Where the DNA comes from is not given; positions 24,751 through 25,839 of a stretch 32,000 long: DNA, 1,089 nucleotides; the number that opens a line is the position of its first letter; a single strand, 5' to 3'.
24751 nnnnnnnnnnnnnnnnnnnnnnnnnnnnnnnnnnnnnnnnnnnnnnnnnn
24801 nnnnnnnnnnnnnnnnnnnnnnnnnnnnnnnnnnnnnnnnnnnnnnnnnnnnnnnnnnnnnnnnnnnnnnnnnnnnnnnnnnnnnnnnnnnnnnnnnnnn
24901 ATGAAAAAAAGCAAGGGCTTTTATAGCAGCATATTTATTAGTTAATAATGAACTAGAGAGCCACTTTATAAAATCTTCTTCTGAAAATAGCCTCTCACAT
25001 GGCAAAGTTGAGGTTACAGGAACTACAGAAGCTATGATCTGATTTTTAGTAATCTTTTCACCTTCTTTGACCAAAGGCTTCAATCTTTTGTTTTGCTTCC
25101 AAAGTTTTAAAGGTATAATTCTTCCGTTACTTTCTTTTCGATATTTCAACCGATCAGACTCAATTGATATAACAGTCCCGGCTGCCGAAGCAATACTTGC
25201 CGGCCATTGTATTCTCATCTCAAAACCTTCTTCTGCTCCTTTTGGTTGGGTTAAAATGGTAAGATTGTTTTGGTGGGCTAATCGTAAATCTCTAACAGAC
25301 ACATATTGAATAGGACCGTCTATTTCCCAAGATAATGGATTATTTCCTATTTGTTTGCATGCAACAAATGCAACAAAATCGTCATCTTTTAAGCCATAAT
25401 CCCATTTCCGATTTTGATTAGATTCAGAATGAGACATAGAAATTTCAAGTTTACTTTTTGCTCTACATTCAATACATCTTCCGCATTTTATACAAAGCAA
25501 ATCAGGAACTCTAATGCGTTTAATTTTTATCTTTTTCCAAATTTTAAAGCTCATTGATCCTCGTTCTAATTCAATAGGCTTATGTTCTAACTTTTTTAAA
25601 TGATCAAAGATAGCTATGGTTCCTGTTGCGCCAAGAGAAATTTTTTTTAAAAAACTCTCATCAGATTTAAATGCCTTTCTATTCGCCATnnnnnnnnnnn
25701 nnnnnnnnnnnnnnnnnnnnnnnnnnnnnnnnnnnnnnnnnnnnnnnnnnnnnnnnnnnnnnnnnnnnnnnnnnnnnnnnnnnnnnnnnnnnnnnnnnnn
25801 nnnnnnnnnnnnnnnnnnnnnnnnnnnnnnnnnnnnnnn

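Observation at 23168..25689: AT-rich, translationally coupled methyltransferase plus nuclease-like/HEAT-repeat fusion downstream of the phage repressor: candidate new restriction/defence architecture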

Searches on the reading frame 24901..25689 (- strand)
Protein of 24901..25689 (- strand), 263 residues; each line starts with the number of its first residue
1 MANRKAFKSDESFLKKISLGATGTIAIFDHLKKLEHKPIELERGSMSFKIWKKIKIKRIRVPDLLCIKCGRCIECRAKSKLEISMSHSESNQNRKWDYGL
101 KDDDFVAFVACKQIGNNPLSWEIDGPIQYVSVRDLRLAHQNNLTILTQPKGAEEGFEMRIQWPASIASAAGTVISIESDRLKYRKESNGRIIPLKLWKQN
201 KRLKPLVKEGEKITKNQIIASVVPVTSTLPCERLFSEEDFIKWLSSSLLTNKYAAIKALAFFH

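Call 28: search_protein_representatives(protein=window:24901-25689:-)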
Query: 263 residues. Proteins with E-value up to 0.001 (for the whole library): 359; up to 1e-10: 277; up to 1e-30: 92. The best 150 are listed.
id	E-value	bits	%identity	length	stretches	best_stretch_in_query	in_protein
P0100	4.4e-93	327.8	56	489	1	1-263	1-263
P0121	2.3e-82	292.7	58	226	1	1-225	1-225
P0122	1.5e-71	257.2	48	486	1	1-262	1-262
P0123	3.0e-71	256.2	48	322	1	1-262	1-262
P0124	6.0e-70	252.0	57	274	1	1-201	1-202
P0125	1.6e-63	230.9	45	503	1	1-262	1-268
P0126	7.2e-63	228.8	43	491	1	3-263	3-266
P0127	6.8e-62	225.6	46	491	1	6-261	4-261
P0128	3.3e-61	223.3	57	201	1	2-173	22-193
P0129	4.9e-60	219.5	45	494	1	8-261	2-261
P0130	1.5e-57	211.4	45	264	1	6-260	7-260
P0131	2.6e-57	210.6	45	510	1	2-262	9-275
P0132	3.2e-56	207.0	40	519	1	6-262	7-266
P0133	2.5e-55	204.1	42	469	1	26-263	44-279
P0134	4.8e-54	199.9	43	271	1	5-232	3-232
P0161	2.9e-38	148.1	39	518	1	4-261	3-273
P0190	3.2e-33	131.6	35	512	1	3-252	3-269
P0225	1.5e-29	119.6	35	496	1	6-258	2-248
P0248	4.7e-27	111.4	36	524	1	7-259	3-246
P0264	2.2e-25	105.9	34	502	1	6-259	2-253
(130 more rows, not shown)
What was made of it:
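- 24220..25689 (-): Gene for the 489-aa putative restriction endonuclease (HEAT-family protein). It is 100% identical to an NCBI protein from Thermosulfurimonas dismutans annotated 'HEAT repeat domain-containing protein'. 359 representatives at 50% identity, and the full-length proteins among the 150 listed are almost all 470-530 aa (call 28).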

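Call 36: predict_structure(alignment_id=A3)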
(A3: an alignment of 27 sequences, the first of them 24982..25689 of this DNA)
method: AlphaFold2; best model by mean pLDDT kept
length: 236 residues; sequences in the alignment: 27
mean_pLDDT: 90.8   pTM: 0.88
mean pLDDT of the five models: 90.8, 89.5, 89.4, 88.2, 86.3
residues with pLDDT >= 90: 175; 70-90: 36; 50-70: 21; < 50: 4
segments of 3 or more residues with pLDDT < 50: 1-4
pLDDT, mean of each block of 10 residues (from residue 1): 56 90 97 96 82 67 93 97 94 90 97 95 98 98 88 72 98 98 98 97 98 98 96 77
secondary structure, 60 per line:
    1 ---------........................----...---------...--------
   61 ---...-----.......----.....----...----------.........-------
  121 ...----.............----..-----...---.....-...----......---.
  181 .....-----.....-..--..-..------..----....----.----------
elements in order: H10-33 E38-40 E64-66 E72-78 E83-87 E105-113 E121-123 E128-131 H132-140 E158-162 E164-166 E171-176 E180-185 E191-195 E218-221

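Call 40: fold_search(model_id=the predicted structure, library=pdb)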
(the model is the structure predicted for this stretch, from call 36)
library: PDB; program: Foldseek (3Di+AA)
matches with E <= 10: 1283; with E <= 0.001: 2
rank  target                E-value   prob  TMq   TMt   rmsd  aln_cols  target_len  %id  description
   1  9ujp_C                4.2e-04  1.00  0.22  0.05   3.0        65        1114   23  CryoEM structure of the T.thermophilus transcription initiation complex in the presence of Up4A (released 2025-10-22)
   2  9ujk_C                6.8e-04  1.00  0.22  0.05   3.0        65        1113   23  CryoEM structure of the T.thermophilus transcription initiation complex in the presence of ATP (released 2025-10-22)
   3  9frj_C                1.2e-03  1.00  0.22  0.05   3.1        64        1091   23  Ap4A bound in de novo transcription initiation T. thermophilus RNA polymerase complex with aTT DNA template (released 2025-12-17)
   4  8r6s_C                1.7e-03  1.00  0.22  0.06   3.3        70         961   21  Plastid-encoded RNA polymerase (Integrated model) (released 2024-03-13)
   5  9fo6_C                1.9e-03  1.00  0.22  0.05   3.1        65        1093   23  GTP bound in de novo transcription initiation T. thermophilus RNA polymerase complex with TC DNA template (released 2025-12-17)
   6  9fog_C                1.9e-03  1.00  0.22  0.05   3.1        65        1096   23  Ap3G bound in de novo transcription initiation T. thermophilus RNA polymerase complex with TC DNA template (released 2025-12-17)
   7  5d4d_M                1.9e-03  1.00  0.22  0.05   3.1        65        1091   25  Crystal structure of Thermus thermophilus product complex for transcription initiation with NAD and CTP (released 2016-07-06)
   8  9fok_C                2.1e-03  1.00  0.22  0.05   3.1        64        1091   23  Ap4G bound in de novo transcription initiation T. thermophilus RNA polymerase complex with TC DNA template (released 2025-12-17)
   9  8wa1_B                2.2e-03  1.00  0.21  0.06   6.2        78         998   27  The cryo-EM structure of the Nicotiana tabacum PEP-PAP-TEC2 (released 2024-03-13)
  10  4g7h_C                2.5e-03  1.00  0.22  0.05   2.4        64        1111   25  Crystal structure of Thermus thermophilus transcription initiation complex (released 2012-10-31)
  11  8w8o_C                2.5e-03  1.00  0.22  0.05   3.3        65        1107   25  Thermus thermophilus initiation complex in the half-translocated state (released 2024-07-24)
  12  3aoh_C                2.5e-03  1.00  0.22  0.06   9.2       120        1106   14  RNA polymerase-Gfh1 complex (Crystal type 1) (released 2010-12-08)
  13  1iw7_C                2.7e-03  1.00  0.22  0.05   6.2        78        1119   19  Crystal structure of the RNA polymerase holoenzyme from Thermus thermophilus at 2.6A resolution (released 2002-06-26)
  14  9fjp_c                2.8e-03  1.00  0.22  0.05   3.0        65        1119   18  Cryo-EM structure of Mycobacterium tuberculosis sigma-B RNA polymerase bound to -10 promoter element ssDNA oligo (released 2025-04-02)
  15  5d4c_M                3.0e-03  1.00  0.21  0.05   3.1        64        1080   25  Crystal structure of Thermus thermophilus product complex for transcription initiation with ATP and CTP (released 2016-07-06)
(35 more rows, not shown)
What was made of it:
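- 24985..25254 (-): Barrel-sandwich hybrid (lipoyl-like) domain, residues 146-235. It opens with the conserved K150-G-A-E-E154-G155-F-E157...W162 stretch. Foldseek against RNA polymerase beta, E 4e-4 over 65 columns (call 40).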

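Call 41: search_protein_families(library=pfam, alignment_id=A3, max_evalue=10)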
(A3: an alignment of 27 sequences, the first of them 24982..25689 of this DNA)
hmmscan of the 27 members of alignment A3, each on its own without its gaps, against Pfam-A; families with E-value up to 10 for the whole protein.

A. member 1, window:24982-25689:- (236 aa): 1 family
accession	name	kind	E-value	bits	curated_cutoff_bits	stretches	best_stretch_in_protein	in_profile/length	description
PF13375.12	RnfC_N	-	0.16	12.5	25.6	1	200-222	39-61/101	RnfC Barrel sandwich hybrid domain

B. families by the number of members that match (of 27 scanned): 17 families
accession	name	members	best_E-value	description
PF21143.3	Aquarius_N_2nd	3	0.07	Intron-binding protein aquarius, beta-barrel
PF23783.1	Zn_ribbon_TiaS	2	0.028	TiaS C-terminal zinc ribbon domain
PF13375.12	RnfC_N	2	0.062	RnfC Barrel sandwich hybrid domain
PF11465.14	Receptor_2B4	1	0.039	Natural killer cell receptor 2B4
PF10360.14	DUF2433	1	0.045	Protein of unknown function (DUF2433)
PF23284.2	KOW2_Spt5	1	0.065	Transcription elongation factor SPT5, second KOW domain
PF01551.29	Peptidase_M23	1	0.068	Peptidase family M23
PF16886.11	ATP-synt_ab_Xtn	1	0.078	ATPsynthase alpha/beta subunit barrel-sandwich domain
PF11910.14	NdhO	1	0.13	Cyanobacterial and plant NDH-1 subunit O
PF12969.12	DUF3857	1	0.15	Domain of Unknown Function with PDB structure (DUF3857)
PF23074.1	PH_FT_N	1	0.16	PH domain found in tandem in fungal proteins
PF06441.18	EHN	1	0.16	Epoxide hydrolase N terminus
PF10013.15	DUF2256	1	0.17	Uncharacterized protein conserved in bacteria (DUF2256)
PF14338.12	Mrr_N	1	0.21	Mrr N-terminal domain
PF13533.13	Biotin_lipoyl_2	1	0.22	Biotin-lipoyl like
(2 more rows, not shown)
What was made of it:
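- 24985..25254 (-): Weak RnfC_N and Biotin_lipoyl_2 hits (call 41).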

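Call 44: search_solved_structures(query=A3, max_evalue=10, show_alignments=3)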
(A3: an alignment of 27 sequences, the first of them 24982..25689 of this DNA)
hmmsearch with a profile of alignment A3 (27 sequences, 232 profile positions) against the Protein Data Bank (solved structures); distinct sequences matched with E-value up to 10: 24.
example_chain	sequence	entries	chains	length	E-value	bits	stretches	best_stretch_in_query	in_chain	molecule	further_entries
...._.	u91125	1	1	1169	0.0064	19.2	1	160-216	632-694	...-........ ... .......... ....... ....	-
5tw1_C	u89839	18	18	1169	0.0064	19.2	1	160-216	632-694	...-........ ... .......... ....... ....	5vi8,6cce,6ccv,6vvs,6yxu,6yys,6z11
6dcf_C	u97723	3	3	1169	0.0064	19.2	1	160-216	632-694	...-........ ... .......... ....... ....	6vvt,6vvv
6eyd_C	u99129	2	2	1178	0.0064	19.2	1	160-216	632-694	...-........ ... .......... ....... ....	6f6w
8i23_C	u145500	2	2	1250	0.011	18.4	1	161-216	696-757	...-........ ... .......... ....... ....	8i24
6edt_C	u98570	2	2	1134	0.013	18.2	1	160-216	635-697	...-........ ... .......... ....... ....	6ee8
7kif_C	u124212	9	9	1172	0.013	18.2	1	160-216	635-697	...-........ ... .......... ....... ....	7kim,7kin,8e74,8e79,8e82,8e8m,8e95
5zx2_C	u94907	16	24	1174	0.013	18.2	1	160-216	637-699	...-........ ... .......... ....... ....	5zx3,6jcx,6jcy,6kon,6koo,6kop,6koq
9e7v_C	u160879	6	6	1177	0.013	18.2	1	160-216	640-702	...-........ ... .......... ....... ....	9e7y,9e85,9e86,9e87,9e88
6c04_C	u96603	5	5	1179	0.013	18.2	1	160-216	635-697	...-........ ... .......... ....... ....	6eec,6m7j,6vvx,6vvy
10mi_C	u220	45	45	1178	0.013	18.2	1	160-216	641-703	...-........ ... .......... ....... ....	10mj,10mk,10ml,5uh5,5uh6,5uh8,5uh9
6vvz_C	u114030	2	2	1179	0.013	18.2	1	160-216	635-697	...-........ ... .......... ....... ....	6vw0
6bzo_C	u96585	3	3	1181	0.013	18.2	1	160-216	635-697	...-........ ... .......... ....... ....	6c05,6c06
7vpd_C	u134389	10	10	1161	0.051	16.2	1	162-216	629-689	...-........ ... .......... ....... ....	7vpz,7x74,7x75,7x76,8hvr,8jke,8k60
8dy7_C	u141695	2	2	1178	0.092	15.4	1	163-216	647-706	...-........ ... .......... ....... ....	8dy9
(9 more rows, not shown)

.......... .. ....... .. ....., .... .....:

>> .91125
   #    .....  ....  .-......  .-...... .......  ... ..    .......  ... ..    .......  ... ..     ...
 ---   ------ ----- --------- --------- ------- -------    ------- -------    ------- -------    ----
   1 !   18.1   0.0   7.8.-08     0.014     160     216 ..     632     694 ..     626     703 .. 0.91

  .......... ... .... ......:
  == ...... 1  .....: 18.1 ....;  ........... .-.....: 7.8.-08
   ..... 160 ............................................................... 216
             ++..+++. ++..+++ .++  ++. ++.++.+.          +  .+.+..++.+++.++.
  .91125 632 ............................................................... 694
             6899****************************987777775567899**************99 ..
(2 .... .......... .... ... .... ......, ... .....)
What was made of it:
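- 24985..25254 (-): Profile against PDB, RNAP beta 632-694, E 0.006 (call 44).
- Checked: Foldseek gives E 4e-4 and the profile search E 0.006 (calls 40, 44).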

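Call 46: fold_search(model_id=the predicted structure, library=viral)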
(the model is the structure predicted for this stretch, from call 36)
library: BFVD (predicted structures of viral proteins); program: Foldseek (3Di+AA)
matches with E <= 10: 877; with E <= 0.001: 0
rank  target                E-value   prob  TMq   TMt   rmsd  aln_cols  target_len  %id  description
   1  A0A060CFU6            1.2e-03  1.00  0.21  0.55   3.1        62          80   26  (no name in the UniProt tables at hand)
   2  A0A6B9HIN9            2.8e-03  1.00  0.22  0.15   3.7        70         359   20  (no name in the UniProt tables at hand)
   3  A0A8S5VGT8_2          3.2e-03  0.75  0.24  0.09  20.9       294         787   13  DNA-directed RNA polymerase subunit alpha [Myoviridae sp. ctkfK18]
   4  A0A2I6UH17            4.3e-03  0.96  0.30  0.40   9.9       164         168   10  Uncharacterized protein [Salinibacter phage M31CR41-2]
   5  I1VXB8                7.3e-03  1.00  0.22  0.04   3.8        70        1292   14  (no name in the UniProt tables at hand)
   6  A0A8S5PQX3            9.9e-03  1.00  0.21  0.04   4.7        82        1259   20  DNA-directed RNA polymerase [Myoviridae sp. ctwwN25]
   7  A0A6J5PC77            1.2e-02  0.57  0.24  0.33  12.9       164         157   12  Uncharacterized protein [uncultured Caudovirales phage]
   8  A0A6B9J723            1.5e-02  1.00  0.21  0.04   4.0        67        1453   16  RNA polymerase beta subunit [Photobacterium phage PDCC-1]
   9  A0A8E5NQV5            1.6e-02  1.00  0.22  0.04   3.6        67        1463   18  (no name in the UniProt tables at hand)
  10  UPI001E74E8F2         1.8e-02  0.98  0.38  0.51   5.2       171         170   10  (no name look-up for this kind of identifier)
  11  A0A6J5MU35            2.3e-02  0.90  0.29  0.44  10.1       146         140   10  Uncharacterized protein [uncultured Caudovirales phage]
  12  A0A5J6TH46            3.7e-02  0.51  0.25  0.34  13.4       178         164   11  HNH endonuclease [Mycobacterium phage Antsirabe]
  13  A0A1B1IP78            6.0e-02  0.35  0.25  0.32  13.5       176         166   12  (no name in the UniProt tables at hand)
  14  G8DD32                7.1e-02  0.77  0.30  0.31   6.1       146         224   11  (no name in the UniProt tables at hand)
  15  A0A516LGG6            7.6e-02  0.16  0.19  0.30   9.7       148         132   14  (no name in the UniProt tables at hand)
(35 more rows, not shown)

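Call 63: search_protein_families(library=phrogs, alignment_id=A3, max_evalue=1)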
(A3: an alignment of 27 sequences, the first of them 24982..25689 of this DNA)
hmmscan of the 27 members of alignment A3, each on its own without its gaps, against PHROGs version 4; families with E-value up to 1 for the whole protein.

A. member 1, window:24982-25689:- (236 aa): 2 families
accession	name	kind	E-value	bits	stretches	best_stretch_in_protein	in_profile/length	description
phrog_7517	-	unknown function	0.036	15.2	1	36-74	6-46/98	-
phrog_11396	-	unknown function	0.074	13.2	1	27-102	115-191/478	-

B. families by the number of members that match (of 27 scanned): 21 families
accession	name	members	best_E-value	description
phrog_7517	-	2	0.024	-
phrog_9902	-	1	0.0064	-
phrog_23044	-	1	0.027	-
phrog_410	-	1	0.062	-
phrog_11396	-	1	0.074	-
phrog_10502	-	1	0.074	-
phrog_23905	-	1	0.095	-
phrog_4496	-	1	0.12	-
phrog_35854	-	1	0.14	HNH endonuclease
phrog_29461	-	1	0.16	-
phrog_11760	-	1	0.17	-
phrog_4464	-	1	0.17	tail assembly chaperone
phrog_21678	-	1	0.24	virion structural protein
phrog_1981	-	1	0.25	-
phrog_2545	-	1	0.26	head-tail adaptor Ad1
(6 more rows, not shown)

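Call 64: search_protein_families(library=padloc, alignment_id=A3, max_evalue=1)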
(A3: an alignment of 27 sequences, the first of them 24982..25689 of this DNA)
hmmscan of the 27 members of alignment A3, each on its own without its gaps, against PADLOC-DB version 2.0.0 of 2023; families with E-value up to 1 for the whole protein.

A. member 1, window:24982-25689:- (236 aa): 0 families

B. families by the number of members that match (of 27 scanned): 0 families
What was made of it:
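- Foldseek against PDB and BFVD, and HMM searches of Pfam, NCBIfam, PADLOC, PHROGs and PDB sequences, found nothing for residues 1-145 (calls 40, 41, 44, 46, 63, 64).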

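Call 66: find_encoding_contigs(protein=P0264, flank=4000, max_places=2)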
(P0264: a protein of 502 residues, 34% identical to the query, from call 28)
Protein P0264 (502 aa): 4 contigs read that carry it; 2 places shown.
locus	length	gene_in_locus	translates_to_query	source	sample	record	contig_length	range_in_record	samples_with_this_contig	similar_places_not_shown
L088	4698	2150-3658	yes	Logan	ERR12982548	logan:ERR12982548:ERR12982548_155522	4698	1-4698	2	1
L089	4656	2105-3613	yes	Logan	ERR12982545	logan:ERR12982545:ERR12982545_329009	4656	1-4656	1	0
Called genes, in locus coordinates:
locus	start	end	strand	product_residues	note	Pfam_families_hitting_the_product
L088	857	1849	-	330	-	PF01555:N6_N4_Mtase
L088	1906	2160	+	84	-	PF12844:HTH_19, PF13560:HTH_31, PF01381:HTH_3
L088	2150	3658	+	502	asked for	PF13646:HEAT_2 (weak)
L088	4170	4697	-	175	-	?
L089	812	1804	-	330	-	PF01555:N6_N4_Mtase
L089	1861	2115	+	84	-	PF12844:HTH_19, PF13560:HTH_31, PF01381:HTH_3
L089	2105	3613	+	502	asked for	PF13646:HEAT_2 (weak)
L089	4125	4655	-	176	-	?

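Call 67: find_encoding_contigs(protein=P0161, flank=4000, max_places=2)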
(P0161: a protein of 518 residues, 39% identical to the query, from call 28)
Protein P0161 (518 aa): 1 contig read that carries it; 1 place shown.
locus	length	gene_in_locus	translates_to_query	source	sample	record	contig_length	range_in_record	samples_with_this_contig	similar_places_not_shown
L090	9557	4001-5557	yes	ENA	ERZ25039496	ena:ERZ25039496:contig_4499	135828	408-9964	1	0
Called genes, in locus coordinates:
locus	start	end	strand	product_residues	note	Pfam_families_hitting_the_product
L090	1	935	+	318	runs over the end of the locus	PF01555:N6_N4_Mtase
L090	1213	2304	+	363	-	PF01609:DDE_Tnp_1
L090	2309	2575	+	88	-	-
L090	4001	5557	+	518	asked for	PF03130:HEAT_PBS (faint), PF13646:HEAT_2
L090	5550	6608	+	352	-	PF01555:N6_N4_Mtase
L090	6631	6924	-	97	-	-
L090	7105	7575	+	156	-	PF12770:CHAT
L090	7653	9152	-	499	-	PF24096:DUF7379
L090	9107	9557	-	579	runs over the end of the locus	-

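Call 70: search_solved_structures(query=L088:1906-2160:+, max_evalue=0.01)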
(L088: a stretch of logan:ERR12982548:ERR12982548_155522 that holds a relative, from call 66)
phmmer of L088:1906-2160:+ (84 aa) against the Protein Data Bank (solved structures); distinct sequences matched with E-value up to 0.01: 25.
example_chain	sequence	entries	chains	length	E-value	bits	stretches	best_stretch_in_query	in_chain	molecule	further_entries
2b5a_A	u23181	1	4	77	3.9e-17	65.2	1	12-71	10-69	C.BclI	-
3vk0_A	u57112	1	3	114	2.9e-13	52.9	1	10-76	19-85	Transcriptional regulator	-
1y7y_A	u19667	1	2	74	2.1e-12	50.2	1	8-68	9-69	C.AhdI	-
3clc_A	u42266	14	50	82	9.5e-07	32.3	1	17-69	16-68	Regulatory protein | R-M CONTROLLER PROTEIN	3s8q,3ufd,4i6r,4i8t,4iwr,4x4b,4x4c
5tn0_A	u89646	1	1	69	1.5e-06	31.7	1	16-77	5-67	HTH-type transcriptional regulator SinR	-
3g5g_A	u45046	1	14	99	1.5e-06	31.6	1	17-69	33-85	Regulatory protein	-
3qq6_A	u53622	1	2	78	1.8e-06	31.4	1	15-77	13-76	HTH-type transcriptional regulator sinR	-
4fn3_A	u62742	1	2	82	2.5e-06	30.9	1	17-69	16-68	Regulatory protein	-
1b0n_A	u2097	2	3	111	3e-06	30.7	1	16-79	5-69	PROTEIN (SINR PROTEIN) | HTH-TYPE TRANSCRIPTIONAL REGULATOR SINR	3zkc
4i6u_A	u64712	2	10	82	3.6e-06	30.5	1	17-69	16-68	Regulatory protein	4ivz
4i6t_A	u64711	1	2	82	5e-06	30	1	17-69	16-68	Regulatory protein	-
9xz9_A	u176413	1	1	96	5.8e-06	29.8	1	13-73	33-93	Quorum sensing controller protein QseC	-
4f8d_A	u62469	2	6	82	7e-06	29.5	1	17-69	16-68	Regulatory protein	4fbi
3fya_A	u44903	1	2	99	1.1e-05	28.9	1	17-69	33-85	Regulatory protein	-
4ia8_A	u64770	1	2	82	1.9e-05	28.2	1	17-69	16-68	Regulatory protein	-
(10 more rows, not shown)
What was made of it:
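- Closest known: PvuII restriction-modification system. Same: Some distant members of the 489-aa family use the same operon plan: M divergent from C-R (calls 66, 70).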

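Call 71: find_encoding_contigs(protein=P0225, flank=4000, max_places=2)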
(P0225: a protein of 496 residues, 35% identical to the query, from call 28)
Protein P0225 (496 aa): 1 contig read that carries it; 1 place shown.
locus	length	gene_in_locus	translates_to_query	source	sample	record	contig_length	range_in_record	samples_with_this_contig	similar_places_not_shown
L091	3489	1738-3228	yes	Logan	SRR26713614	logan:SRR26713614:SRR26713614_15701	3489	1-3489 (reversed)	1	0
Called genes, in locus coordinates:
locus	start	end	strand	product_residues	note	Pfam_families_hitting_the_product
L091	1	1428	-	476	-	?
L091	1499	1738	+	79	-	PF13744:HTH_37 (weak), PF13560:HTH_31, PF12844:HTH_19, PF01381:HTH_3, PF13443:HTH_26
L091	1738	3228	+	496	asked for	PF13646:HEAT_2 (weak)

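Call 72: find_encoding_contigs(protein=P0190, flank=4000, max_places=2)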
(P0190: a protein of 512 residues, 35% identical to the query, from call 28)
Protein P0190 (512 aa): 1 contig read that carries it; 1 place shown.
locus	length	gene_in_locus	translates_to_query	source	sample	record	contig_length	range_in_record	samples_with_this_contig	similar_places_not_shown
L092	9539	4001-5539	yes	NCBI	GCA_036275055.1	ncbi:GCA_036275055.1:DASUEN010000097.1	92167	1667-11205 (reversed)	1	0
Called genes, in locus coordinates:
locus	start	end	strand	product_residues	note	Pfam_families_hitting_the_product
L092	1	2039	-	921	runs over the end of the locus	-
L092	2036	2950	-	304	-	PF13476:AAA_23 (weak), PF00005:ABC_tran, PF13304:AAA_21 (faint)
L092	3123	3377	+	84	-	-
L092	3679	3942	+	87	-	PF01541:GIY-YIG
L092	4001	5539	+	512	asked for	PF13646:HEAT_2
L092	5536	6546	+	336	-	PF01555:N6_N4_Mtase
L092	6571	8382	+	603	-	PF02463:SMC_N (faint), PF00005:ABC_tran, PF13175:AAA_15 (faint), PF13191:AAA_16 (faint), PF13304:AAA_21 (weak), PF13401:AAA_22 (faint), PF00005:ABC_tran, PF16326:ABC_tran_CTD, +1 more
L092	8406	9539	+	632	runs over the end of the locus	PF07676:PD40 (faint), PF26549:Tricorn_N (faint), PF02129:Peptidase_S15 (faint), PF01738:DLH, PF12146:Hydrolase_4 (faint), PF20434:BD-FAE (weak), PF00326:Peptidase_S9, PF07859:Abhydrolase_3 (faint)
